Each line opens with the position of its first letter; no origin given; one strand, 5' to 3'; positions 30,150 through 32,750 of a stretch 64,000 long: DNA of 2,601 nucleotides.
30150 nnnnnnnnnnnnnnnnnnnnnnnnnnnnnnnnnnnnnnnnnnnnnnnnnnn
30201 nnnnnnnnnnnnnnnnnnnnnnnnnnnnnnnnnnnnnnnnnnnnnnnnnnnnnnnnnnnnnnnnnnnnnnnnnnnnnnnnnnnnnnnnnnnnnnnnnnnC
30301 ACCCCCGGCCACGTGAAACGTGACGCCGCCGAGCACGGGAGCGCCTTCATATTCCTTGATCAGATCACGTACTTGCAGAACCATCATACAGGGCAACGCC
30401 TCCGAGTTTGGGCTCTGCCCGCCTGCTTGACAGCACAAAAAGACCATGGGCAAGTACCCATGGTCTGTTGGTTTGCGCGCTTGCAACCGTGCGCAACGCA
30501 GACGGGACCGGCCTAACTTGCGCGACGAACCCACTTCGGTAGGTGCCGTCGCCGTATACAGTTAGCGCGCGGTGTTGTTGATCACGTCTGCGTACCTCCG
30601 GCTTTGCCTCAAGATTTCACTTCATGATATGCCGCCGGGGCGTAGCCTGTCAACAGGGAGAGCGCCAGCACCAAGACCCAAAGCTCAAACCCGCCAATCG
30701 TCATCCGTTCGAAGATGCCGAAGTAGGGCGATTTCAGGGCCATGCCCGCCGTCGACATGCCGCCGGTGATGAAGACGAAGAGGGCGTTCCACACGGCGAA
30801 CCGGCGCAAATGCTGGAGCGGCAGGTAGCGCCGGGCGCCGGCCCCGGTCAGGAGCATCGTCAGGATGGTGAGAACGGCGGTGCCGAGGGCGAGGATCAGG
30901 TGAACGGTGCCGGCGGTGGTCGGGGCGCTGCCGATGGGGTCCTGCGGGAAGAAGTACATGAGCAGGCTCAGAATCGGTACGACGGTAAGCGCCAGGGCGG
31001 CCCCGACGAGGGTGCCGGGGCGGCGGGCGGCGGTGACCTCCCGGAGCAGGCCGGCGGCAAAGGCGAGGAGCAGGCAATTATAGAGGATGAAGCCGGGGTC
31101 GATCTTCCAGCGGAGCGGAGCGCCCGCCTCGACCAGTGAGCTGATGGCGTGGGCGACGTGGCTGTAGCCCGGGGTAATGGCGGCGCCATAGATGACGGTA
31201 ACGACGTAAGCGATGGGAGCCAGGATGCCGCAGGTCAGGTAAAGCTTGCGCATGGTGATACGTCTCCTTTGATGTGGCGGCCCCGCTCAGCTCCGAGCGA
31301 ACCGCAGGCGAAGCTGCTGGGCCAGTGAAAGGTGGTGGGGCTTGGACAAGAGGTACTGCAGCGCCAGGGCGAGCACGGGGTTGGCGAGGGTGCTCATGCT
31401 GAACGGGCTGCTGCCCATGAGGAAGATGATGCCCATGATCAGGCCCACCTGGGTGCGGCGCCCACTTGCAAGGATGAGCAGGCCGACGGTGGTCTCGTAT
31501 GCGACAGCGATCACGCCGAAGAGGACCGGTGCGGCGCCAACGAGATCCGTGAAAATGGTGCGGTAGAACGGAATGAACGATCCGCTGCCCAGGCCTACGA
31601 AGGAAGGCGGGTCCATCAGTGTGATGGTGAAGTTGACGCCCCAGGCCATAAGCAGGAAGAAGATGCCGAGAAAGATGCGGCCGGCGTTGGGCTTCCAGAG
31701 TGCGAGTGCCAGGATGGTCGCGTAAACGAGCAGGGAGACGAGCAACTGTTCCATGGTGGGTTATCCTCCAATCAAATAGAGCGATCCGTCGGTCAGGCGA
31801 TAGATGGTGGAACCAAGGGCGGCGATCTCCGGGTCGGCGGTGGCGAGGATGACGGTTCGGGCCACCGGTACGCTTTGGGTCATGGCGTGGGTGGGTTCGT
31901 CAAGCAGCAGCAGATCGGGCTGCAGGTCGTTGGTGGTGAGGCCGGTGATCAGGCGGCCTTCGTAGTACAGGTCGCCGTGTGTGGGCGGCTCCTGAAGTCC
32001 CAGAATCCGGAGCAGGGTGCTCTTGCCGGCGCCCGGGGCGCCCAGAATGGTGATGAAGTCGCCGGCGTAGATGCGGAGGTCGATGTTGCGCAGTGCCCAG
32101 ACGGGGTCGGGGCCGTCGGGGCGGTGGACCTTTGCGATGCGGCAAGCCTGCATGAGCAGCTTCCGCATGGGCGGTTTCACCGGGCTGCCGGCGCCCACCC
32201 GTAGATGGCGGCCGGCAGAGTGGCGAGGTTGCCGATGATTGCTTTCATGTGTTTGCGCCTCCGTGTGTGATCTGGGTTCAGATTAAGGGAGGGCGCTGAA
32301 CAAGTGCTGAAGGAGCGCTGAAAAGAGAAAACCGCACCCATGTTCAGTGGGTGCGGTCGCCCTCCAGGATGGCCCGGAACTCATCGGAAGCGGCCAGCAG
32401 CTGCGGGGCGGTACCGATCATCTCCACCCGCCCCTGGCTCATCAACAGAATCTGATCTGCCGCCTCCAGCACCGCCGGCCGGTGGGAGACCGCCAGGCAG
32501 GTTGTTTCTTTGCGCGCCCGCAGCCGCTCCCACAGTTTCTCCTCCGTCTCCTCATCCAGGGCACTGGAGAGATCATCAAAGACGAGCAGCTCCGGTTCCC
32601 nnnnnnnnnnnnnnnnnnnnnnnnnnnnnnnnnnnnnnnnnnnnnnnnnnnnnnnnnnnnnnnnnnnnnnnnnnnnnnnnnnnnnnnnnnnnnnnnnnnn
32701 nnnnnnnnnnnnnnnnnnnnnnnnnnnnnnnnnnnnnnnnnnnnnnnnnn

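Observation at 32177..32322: Three TTCAGCG direct repeats at exact 11-bp spacing, 8 bp from a -10 box, driving a 23-codon peptide ORF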

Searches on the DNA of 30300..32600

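Call 69: search_rna_families(source=window, start=30300, end=32600, threshold=evalue, max_evalue=1)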
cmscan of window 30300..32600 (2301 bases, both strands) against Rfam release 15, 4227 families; matches with E-value up to 1: 1.
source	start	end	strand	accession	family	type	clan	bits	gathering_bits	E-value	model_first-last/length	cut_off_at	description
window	32068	32158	+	RF01383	GRIK4_3p_UTR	Gene;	-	19.2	38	0.94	1-94/94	no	GRIK4 3 prime UTR element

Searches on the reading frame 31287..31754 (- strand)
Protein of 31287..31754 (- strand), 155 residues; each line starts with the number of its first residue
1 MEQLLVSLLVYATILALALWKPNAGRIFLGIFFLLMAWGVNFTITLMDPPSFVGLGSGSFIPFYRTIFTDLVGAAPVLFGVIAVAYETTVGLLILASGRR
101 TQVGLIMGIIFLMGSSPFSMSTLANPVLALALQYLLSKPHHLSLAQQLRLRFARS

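Call 3: search_protein_families(library=pfam, proteins=[window:31287-31754:-])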
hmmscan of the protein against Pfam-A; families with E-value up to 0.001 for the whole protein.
window:31287-31754:- (155 aa): 0 families

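Call 35: search_protein_families(library=pfam, proteins=[window:31287-31754:-], max_evalue=0.1)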
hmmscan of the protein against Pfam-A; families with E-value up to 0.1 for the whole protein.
window:31287-31754:- (155 aa): 0 families

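Call 71: search_protein_families(library=ncbifam, proteins=[window:31290-31754:-], max_evalue=0.01)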
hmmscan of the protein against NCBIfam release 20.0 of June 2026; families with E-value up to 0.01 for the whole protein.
window:31290-31754:- (155 aa): 0 families

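Call 72: search_protein_families(library=padloc, proteins=[window:31290-31754:-], max_evalue=0.001)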
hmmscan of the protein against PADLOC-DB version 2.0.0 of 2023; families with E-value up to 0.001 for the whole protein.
window:31290-31754:- (155 aa): 0 families

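Call 90: search_protein_representatives(protein=window:31290-31754:-)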
Query: 155 residues. Proteins with E-value up to 0.001 (for the whole library): 196; up to 1e-10: 80; up to 1e-30: 2. The best 150 are listed.
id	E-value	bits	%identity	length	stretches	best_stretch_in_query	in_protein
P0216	4.1e-45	169.9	78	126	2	66-154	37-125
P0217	7.9e-33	130.1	46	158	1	4-148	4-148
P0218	1.0e-27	113.5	43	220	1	6-152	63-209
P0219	8.0e-27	110.6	43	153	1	4-151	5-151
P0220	1.9e-26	109.3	44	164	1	9-152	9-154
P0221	9.2e-26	107.2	42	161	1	5-141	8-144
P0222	3.4e-25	105.3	40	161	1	4-152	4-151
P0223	3.7e-25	105.2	43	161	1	5-147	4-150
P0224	7.2e-25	104.3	44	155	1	12-149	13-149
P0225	5.2e-24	101.5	44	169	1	1-148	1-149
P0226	2.3e-23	99.4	37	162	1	5-154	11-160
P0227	5.6e-22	94.9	38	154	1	3-138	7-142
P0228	6.0e-22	94.8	41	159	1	3-149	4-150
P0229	9.0e-22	94.2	45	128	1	36-152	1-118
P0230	1.2e-21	93.8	36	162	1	9-151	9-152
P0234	4.9e-21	91.8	40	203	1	8-136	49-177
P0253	8.6e-18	81.3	38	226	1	4-149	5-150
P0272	3.1e-14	69.8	31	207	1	13-145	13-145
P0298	1.5e-10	57.9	28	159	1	5-149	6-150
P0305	1.2e-09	54.9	35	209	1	1-133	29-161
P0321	4.7e-08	49.7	29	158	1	12-155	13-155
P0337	1.1e-06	45.3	43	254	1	3-76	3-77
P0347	7.9e-06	42.5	46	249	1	1-56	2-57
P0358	2.1e-05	41.1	33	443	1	19-130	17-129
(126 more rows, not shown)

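Call 91: search_protein_families(library=pfam, proteins=[P0218, P0234, P0253, P0272, P0298, P0305, P0321, P0337, P0347, P0358], max_evalue=0.01)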
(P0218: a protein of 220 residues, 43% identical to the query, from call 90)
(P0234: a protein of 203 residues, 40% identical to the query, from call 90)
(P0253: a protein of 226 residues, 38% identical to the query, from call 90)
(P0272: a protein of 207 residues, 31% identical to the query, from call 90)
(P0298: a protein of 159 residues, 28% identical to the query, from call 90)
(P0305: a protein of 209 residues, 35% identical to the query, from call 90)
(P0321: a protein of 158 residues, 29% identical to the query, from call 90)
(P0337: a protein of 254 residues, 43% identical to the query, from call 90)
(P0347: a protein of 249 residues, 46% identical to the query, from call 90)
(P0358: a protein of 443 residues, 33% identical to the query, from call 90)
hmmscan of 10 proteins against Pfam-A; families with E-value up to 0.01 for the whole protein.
P0218 (220 aa): 0 families

P0234 (203 aa): 0 families

P0253 (226 aa): 0 families

P0272 (207 aa): 0 families

P0298 (159 aa): 0 families

P0305 (209 aa): 0 families

P0321 (158 aa): 0 families

P0337 (254 aa): 0 families

P0347 (249 aa): 0 families

P0358 (443 aa): 0 families
